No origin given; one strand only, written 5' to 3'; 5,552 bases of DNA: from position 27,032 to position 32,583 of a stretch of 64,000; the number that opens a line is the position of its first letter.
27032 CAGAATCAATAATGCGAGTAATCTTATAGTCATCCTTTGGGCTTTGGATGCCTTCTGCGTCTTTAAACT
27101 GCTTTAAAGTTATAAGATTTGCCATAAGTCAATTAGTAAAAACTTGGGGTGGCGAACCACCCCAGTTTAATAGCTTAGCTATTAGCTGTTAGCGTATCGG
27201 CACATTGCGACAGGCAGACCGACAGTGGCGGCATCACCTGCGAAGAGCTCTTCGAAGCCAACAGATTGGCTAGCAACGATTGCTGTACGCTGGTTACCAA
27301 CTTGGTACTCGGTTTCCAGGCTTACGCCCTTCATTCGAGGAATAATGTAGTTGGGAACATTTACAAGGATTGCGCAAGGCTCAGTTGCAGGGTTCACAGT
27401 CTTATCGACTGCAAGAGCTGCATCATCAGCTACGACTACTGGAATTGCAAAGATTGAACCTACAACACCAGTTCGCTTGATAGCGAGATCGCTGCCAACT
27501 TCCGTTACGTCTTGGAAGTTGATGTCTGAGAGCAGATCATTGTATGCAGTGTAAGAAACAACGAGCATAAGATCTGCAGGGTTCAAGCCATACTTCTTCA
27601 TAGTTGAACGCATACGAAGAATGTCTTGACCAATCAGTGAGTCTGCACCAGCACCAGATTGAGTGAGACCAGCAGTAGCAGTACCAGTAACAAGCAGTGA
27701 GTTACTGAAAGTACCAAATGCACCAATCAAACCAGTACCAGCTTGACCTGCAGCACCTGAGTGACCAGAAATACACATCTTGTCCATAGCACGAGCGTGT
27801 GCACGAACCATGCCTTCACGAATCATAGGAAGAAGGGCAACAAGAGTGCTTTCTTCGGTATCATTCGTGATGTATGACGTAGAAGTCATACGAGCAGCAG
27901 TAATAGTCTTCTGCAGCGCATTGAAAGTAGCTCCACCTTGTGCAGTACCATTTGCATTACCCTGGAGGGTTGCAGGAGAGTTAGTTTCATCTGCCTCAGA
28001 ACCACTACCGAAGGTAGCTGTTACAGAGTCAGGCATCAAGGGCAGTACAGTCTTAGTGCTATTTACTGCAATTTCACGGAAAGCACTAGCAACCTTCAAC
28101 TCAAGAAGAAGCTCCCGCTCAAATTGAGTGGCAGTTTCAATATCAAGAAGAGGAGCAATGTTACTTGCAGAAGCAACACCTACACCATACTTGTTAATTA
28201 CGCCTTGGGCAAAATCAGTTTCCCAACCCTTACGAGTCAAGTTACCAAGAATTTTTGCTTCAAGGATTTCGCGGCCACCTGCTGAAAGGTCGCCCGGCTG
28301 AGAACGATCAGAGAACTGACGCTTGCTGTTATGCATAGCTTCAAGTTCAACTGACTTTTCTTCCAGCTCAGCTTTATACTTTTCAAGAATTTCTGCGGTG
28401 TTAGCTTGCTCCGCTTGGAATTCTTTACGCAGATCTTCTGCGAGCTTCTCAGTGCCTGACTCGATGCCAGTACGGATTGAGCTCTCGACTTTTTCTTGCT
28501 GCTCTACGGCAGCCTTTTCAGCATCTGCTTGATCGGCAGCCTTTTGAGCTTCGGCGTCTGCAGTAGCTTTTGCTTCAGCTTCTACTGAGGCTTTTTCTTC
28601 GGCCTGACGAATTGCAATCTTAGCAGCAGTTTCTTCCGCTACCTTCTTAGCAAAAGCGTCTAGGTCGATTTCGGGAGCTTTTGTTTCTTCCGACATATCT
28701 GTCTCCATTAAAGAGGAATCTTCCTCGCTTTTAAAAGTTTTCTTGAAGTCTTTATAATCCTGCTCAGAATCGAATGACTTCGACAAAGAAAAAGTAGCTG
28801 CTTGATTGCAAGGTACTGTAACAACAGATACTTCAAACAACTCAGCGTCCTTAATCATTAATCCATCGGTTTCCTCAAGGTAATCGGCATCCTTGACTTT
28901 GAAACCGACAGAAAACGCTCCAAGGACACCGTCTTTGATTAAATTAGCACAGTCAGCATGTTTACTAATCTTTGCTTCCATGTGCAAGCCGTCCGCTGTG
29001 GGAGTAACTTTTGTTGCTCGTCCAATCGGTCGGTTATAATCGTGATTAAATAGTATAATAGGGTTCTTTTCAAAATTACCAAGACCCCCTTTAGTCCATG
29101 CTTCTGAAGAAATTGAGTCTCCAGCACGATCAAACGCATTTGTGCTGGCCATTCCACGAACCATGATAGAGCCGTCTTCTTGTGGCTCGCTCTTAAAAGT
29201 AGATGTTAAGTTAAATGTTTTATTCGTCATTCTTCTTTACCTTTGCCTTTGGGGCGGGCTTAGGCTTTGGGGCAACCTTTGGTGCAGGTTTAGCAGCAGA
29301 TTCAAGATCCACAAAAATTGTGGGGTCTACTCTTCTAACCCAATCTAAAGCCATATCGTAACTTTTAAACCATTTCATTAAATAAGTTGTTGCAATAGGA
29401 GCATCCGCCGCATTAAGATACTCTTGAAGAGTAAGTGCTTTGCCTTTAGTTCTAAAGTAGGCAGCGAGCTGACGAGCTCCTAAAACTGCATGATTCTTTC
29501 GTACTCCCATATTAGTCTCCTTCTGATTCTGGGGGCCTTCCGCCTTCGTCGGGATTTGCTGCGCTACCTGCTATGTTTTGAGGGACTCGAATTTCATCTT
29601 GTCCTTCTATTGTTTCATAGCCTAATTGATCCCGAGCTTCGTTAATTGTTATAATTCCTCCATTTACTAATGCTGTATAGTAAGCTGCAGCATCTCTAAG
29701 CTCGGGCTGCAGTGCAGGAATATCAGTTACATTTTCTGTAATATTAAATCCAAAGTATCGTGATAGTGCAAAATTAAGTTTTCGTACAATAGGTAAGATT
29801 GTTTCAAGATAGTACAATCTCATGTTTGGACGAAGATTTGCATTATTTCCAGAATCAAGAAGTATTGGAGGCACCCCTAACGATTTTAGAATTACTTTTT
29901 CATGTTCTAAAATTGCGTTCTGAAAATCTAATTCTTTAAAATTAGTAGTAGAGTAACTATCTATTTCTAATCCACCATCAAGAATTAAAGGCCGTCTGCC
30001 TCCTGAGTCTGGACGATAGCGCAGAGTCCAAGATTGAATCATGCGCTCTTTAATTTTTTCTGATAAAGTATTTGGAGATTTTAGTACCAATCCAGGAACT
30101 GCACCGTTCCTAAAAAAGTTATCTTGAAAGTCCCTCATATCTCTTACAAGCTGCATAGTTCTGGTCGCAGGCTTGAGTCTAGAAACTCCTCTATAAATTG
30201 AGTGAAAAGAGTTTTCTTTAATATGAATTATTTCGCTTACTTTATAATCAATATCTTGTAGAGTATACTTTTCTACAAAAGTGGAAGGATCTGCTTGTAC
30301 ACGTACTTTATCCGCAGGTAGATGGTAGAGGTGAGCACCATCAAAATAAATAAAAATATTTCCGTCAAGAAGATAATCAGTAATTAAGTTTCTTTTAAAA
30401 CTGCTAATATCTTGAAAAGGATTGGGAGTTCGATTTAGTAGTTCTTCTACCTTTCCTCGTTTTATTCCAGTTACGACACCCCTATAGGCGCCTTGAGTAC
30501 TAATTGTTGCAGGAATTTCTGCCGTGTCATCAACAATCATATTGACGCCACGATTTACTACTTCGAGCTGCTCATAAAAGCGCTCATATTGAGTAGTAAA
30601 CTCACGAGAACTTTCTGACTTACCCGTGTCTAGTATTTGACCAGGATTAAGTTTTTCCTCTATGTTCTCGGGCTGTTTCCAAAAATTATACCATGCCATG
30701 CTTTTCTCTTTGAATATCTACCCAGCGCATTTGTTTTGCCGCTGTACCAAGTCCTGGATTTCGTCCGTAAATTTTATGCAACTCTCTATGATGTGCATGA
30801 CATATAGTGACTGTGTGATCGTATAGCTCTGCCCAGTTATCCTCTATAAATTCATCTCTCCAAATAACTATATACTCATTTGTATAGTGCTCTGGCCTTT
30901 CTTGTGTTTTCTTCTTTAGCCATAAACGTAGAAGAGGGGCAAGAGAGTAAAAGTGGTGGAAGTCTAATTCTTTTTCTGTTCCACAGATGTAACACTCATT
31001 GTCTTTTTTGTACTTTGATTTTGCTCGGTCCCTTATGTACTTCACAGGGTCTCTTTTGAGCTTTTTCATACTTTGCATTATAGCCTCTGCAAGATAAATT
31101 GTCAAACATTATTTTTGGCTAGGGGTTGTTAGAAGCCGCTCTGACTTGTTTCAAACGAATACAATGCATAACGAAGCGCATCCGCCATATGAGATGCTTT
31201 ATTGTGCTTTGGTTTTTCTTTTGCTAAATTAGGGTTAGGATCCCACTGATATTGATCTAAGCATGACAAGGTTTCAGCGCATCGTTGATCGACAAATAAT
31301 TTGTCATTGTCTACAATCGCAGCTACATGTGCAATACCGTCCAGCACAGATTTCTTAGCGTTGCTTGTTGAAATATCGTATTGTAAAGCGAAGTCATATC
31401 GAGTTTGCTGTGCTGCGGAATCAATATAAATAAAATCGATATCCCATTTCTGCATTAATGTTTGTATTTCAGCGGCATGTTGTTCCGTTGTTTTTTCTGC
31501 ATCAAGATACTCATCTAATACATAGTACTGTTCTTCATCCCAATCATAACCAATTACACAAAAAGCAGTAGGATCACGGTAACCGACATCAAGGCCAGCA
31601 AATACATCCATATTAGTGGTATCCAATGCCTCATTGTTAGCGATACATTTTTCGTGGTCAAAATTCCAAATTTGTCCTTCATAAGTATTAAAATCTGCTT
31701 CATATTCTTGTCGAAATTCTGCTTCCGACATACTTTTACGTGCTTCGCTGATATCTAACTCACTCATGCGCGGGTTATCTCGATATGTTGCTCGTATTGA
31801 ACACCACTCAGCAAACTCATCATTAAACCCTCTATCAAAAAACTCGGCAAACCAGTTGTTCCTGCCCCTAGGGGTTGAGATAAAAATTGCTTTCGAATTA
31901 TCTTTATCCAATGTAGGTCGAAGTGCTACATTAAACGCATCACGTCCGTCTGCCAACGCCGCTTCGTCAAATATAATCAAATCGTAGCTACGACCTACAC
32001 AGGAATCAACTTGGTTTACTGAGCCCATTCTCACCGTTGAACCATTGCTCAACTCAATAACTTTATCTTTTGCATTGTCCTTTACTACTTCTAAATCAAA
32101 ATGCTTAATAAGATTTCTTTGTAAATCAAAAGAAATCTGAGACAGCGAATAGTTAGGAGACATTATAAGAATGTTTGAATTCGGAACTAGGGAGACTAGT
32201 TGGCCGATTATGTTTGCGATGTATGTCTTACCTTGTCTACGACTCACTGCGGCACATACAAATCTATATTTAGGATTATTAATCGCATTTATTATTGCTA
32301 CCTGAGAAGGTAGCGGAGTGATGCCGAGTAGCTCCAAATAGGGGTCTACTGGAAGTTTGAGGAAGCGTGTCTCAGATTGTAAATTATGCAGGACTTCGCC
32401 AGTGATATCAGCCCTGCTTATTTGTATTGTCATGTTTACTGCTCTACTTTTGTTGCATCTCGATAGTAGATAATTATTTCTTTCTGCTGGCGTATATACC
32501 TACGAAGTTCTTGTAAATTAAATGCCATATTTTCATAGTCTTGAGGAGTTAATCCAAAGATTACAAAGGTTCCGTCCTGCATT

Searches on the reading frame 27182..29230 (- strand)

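Call 39: search_protein_families(library=phrogs, proteins=[window:27182-29230:-], max_evalue=0.00001)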
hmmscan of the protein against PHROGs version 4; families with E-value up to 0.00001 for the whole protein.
window:27182-29230:- (682 aa): 6 families
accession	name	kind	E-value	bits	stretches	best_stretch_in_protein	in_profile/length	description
phrog_80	-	head and packaging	1.6e-35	124.4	1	6-256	220-484/607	head maturation protease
phrog_617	-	head and packaging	1.1e-25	91.6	1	13-285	19-313/626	major head protein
phrog_2263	-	head and packaging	1.5e-15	58.1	1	56-247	74-236/551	major head protein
phrog_11321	-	unknown function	4.8e-15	56.8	1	50-301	26-281/327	-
phrog_7015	-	head and packaging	1.4e-08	35.5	1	15-251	9-228/240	head maturation protease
phrog_3244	-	head and packaging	5.3e-07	30.6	1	55-311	69-319/326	head maturation protease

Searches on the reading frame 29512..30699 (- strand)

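Call 39: search_protein_families(library=phrogs, proteins=[window:29512-30699:-], max_evalue=0.00001)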
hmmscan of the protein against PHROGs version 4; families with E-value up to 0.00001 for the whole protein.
window:29512-30699:- (395 aa): 3 families
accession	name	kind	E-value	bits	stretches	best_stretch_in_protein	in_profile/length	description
phrog_12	-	head and packaging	5.6e-61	208.4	1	2-388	49-447/646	portal protein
phrog_2662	-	head and packaging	5.5e-43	148.5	1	30-384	50-428/717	portal protein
phrog_5929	-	head and packaging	3.5e-15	56.9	1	188-376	4-199/228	portal protein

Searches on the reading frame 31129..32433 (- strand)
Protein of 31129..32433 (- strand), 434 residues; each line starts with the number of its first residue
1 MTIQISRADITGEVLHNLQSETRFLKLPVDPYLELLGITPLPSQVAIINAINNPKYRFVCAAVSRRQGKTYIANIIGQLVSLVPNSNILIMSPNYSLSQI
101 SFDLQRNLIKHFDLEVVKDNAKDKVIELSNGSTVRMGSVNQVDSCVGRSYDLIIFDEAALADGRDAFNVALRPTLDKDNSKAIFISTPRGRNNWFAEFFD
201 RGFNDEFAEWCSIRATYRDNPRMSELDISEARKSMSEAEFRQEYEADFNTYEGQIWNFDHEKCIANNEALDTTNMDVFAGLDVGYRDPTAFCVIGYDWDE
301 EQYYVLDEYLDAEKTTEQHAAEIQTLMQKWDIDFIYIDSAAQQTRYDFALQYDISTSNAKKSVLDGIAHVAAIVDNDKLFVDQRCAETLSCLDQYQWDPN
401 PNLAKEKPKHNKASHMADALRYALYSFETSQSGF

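Call 39: search_protein_families(library=phrogs, proteins=[window:31129-32433:-], max_evalue=0.00001)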
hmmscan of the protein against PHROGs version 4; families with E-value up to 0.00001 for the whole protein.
window:31129-32433:- (434 aa): 8 families
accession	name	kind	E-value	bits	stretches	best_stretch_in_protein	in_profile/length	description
phrog_2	-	head and packaging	1.6e-49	170.4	1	29-427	255-592/807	terminase large subunit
phrog_5653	-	head and packaging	1e-24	88.4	1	251-430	6-183/199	terminase large subunit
phrog_10250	-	head and packaging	3.4e-20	73.8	1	232-425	2-213/228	terminase large subunit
phrog_7579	-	head and packaging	5e-15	56.4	1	60-257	21-222/239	terminase large subunit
phrog_9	-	head and packaging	1.4e-13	51.6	1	38-347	200-582/812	terminase large subunit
phrog_6672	-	head and packaging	2.6e-12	47.5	1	301-427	5-129/145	terminase large subunit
phrog_38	-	head and packaging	4.6e-09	36.5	1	45-347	295-622/760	terminase large subunit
phrog_5909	-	head and packaging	2.1e-06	28.1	1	183-340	4-173/285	terminase large subunit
